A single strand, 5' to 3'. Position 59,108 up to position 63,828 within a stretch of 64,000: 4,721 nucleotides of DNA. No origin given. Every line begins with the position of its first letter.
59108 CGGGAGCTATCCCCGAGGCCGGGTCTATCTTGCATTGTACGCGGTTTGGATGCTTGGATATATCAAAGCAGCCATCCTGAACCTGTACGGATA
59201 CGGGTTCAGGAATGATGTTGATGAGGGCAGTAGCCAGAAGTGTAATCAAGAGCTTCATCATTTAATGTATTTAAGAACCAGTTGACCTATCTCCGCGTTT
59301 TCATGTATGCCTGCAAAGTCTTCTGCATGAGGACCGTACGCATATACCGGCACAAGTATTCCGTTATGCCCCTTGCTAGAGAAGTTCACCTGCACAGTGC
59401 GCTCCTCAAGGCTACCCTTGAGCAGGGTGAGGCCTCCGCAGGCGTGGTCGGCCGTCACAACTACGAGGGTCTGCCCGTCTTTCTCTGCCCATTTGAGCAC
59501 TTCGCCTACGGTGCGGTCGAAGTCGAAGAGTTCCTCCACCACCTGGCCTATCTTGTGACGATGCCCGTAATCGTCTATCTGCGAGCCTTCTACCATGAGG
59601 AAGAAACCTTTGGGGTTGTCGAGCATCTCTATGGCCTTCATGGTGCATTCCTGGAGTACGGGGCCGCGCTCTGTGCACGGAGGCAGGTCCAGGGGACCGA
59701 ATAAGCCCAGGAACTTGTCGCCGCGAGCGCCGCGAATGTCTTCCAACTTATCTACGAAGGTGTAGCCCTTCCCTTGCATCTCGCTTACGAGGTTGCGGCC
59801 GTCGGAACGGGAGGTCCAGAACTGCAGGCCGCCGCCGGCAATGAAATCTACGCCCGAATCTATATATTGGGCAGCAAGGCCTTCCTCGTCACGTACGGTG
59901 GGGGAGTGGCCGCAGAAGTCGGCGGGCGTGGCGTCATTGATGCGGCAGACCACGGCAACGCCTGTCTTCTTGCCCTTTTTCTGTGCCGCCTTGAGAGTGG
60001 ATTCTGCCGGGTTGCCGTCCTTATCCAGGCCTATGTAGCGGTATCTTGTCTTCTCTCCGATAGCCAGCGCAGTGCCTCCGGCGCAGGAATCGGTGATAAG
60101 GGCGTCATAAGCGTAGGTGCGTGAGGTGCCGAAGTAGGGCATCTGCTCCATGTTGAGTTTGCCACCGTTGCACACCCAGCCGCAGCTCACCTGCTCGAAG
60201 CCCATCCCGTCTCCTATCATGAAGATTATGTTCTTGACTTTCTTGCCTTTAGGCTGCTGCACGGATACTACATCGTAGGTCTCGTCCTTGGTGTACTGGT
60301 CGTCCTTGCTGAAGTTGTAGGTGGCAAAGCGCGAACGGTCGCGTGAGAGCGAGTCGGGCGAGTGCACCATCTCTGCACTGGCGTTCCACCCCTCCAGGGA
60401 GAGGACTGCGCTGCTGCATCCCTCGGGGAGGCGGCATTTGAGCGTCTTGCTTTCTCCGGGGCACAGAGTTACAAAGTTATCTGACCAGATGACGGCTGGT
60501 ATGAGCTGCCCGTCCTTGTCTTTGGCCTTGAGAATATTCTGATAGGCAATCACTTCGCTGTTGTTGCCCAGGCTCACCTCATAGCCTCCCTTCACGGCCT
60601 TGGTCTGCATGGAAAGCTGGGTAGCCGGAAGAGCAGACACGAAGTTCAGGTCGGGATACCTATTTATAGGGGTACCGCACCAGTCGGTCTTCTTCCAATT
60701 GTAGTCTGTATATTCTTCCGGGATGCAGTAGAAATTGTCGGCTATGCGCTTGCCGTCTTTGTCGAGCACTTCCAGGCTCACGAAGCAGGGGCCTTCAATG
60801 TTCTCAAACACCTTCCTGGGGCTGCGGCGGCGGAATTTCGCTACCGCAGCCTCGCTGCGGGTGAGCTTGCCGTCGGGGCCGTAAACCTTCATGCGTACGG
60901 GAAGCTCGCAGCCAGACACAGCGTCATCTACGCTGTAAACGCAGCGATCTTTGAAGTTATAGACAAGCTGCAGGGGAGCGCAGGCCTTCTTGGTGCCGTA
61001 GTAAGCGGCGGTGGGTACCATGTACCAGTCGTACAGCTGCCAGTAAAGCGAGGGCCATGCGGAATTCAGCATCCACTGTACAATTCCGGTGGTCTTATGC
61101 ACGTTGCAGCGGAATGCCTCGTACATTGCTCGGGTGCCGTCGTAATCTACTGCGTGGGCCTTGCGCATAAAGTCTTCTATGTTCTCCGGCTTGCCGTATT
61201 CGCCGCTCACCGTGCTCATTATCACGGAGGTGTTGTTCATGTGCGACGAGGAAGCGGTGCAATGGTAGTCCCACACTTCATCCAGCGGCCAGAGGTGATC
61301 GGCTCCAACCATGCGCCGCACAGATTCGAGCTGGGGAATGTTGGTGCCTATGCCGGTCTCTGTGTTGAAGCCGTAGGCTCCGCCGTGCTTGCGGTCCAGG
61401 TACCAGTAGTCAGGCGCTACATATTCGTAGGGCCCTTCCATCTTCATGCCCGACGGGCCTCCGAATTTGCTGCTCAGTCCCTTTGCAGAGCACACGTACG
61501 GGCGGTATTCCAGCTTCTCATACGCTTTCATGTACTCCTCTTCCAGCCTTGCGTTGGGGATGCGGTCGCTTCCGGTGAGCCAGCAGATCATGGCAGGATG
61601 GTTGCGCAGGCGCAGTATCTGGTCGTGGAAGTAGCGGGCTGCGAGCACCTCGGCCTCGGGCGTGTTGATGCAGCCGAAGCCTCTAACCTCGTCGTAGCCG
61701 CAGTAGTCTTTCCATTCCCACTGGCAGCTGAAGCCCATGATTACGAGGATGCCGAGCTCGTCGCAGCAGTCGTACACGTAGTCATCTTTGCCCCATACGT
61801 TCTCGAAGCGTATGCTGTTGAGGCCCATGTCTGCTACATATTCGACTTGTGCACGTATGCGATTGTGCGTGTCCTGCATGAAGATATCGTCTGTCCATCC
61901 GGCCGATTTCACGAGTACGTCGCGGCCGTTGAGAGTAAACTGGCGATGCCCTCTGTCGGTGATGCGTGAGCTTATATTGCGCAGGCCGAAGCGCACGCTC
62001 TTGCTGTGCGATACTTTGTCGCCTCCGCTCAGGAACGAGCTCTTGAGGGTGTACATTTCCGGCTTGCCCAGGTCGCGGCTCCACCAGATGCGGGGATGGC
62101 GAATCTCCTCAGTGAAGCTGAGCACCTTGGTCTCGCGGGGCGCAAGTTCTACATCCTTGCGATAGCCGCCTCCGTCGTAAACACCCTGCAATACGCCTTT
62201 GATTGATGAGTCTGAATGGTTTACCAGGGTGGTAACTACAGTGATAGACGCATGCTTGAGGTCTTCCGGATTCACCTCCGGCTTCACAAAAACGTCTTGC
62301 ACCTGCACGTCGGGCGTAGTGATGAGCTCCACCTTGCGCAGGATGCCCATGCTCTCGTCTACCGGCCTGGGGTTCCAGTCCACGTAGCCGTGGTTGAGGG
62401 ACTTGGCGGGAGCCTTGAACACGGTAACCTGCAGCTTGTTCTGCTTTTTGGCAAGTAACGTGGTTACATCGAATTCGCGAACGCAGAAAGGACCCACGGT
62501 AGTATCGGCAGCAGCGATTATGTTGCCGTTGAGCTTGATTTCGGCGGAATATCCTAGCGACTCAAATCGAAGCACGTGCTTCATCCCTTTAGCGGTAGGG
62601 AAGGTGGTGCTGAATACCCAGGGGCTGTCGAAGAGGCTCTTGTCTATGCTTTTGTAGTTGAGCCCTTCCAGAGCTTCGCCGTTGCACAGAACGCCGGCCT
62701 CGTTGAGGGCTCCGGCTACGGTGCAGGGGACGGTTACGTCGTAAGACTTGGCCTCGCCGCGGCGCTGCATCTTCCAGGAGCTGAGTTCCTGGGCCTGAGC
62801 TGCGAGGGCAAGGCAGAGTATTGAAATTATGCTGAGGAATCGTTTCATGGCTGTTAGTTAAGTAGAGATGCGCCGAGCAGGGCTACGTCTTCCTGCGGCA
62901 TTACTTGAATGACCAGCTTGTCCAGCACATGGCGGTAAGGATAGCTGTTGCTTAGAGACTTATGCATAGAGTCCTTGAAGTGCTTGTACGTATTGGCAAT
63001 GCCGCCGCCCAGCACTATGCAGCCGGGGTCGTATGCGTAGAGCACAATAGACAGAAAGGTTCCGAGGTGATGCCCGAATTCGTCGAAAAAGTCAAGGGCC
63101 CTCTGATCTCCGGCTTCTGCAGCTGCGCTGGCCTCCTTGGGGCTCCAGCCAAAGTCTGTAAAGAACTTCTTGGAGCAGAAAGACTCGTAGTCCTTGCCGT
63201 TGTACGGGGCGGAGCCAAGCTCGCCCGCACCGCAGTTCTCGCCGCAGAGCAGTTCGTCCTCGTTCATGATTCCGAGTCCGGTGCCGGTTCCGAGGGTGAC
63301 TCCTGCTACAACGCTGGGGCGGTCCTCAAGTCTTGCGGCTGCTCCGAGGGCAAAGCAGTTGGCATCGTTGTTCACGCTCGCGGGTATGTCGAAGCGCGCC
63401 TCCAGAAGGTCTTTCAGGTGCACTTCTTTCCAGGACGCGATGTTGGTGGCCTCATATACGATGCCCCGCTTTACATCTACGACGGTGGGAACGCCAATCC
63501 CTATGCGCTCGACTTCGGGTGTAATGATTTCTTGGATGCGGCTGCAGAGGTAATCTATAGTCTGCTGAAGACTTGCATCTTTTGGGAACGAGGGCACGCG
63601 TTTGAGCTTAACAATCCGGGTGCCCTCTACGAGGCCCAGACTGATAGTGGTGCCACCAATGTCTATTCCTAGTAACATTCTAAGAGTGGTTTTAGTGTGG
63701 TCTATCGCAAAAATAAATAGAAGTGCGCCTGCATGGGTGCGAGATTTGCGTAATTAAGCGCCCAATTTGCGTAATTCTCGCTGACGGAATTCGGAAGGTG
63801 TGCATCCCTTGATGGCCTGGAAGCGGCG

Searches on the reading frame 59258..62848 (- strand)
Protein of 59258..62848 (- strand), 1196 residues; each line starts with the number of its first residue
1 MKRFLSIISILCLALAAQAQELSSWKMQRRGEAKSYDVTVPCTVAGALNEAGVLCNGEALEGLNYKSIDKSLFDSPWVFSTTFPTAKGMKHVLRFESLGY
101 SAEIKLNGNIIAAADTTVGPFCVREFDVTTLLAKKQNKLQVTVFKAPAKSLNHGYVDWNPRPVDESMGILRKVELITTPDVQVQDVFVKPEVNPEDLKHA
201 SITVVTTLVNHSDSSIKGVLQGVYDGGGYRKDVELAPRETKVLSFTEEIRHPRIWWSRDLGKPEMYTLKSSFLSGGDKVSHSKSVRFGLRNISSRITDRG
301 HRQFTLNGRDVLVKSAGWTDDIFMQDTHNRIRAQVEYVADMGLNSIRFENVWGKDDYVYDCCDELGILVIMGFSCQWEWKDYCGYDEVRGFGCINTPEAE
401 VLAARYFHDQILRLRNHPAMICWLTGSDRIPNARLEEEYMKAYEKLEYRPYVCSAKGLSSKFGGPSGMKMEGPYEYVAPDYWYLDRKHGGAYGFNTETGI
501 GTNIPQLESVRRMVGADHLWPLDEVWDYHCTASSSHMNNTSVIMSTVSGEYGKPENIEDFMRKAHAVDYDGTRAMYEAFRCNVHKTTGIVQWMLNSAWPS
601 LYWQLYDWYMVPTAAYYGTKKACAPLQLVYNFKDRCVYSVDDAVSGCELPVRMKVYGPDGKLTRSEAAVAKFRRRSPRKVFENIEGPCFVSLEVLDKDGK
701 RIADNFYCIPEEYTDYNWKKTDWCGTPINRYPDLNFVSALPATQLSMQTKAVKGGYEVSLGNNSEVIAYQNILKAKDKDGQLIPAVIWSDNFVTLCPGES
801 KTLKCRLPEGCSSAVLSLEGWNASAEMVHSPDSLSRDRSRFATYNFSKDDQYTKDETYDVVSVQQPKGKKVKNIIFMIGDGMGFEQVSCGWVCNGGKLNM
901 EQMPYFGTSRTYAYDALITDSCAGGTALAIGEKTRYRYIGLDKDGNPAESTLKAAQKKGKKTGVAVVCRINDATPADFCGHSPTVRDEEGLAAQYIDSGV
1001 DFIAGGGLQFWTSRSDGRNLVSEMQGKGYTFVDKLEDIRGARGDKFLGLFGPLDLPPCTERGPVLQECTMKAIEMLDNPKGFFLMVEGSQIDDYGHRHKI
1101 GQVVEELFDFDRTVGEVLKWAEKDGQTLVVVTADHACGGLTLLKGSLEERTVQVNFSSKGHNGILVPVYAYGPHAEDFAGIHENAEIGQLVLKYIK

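Call 94: search_protein_families(library=pfam, proteins=[window:59258-62848:-], max_evalue=0.01)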
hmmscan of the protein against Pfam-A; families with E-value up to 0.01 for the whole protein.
window:59258-62848:- (1196 aa): 7 families
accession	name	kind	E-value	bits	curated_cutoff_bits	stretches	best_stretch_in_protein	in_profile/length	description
PF00245.25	Alk_phosphatase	-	4e-68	230.7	24.4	2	872-1140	2-320/423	Alkaline phosphatase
PF18368.7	Ig_GlcNase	-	1.9e-19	70.1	26.3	1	723-822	1-104/105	Exo-beta-D-glucosaminidase Ig-fold domain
PF22666.2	Glyco_hydro_2_N2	-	3.2e-15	57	27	1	25-172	1-147/167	Glycosyl hydrolase 2 galactose-binding domain-like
PF00703.27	Glyco_hydro_2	-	5.1e-12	47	23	1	181-290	1-109/109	Glycosyl hydrolases family 2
PF01676.23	Metalloenzyme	-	1.2e-08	35.2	24.3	1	1066-1174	132-224/252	Metalloenzyme superfamily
PF17753.7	Ig_mannosidase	-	0.00034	20.7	22.6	1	740-807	1-60/81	Ig-fold domain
PF02836.23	Glyco_hydro_2_C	-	0.0012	18.5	21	1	303-429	7-136/302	Glycosyl hydrolases family 2, TIM barrel domain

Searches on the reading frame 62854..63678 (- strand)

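Call 94: search_protein_families(library=pfam, proteins=[window:62854-63678:-], max_evalue=0.01)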
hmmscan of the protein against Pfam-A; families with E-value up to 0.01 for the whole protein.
window:62854-63678:- (274 aa): 3 families
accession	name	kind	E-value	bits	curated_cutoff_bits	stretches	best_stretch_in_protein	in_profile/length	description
PF00480.26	ROK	-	1.2e-34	120.6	22.9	2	3-168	2-169/294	ROK family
PF02685.22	Glucokinase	-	3.4e-06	26.7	22.1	1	179-272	212-309/314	Glucokinase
PF03309.20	Pan_kinase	-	0.00064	20.1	24.7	1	2-146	1-146/205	Type III pantothenate kinase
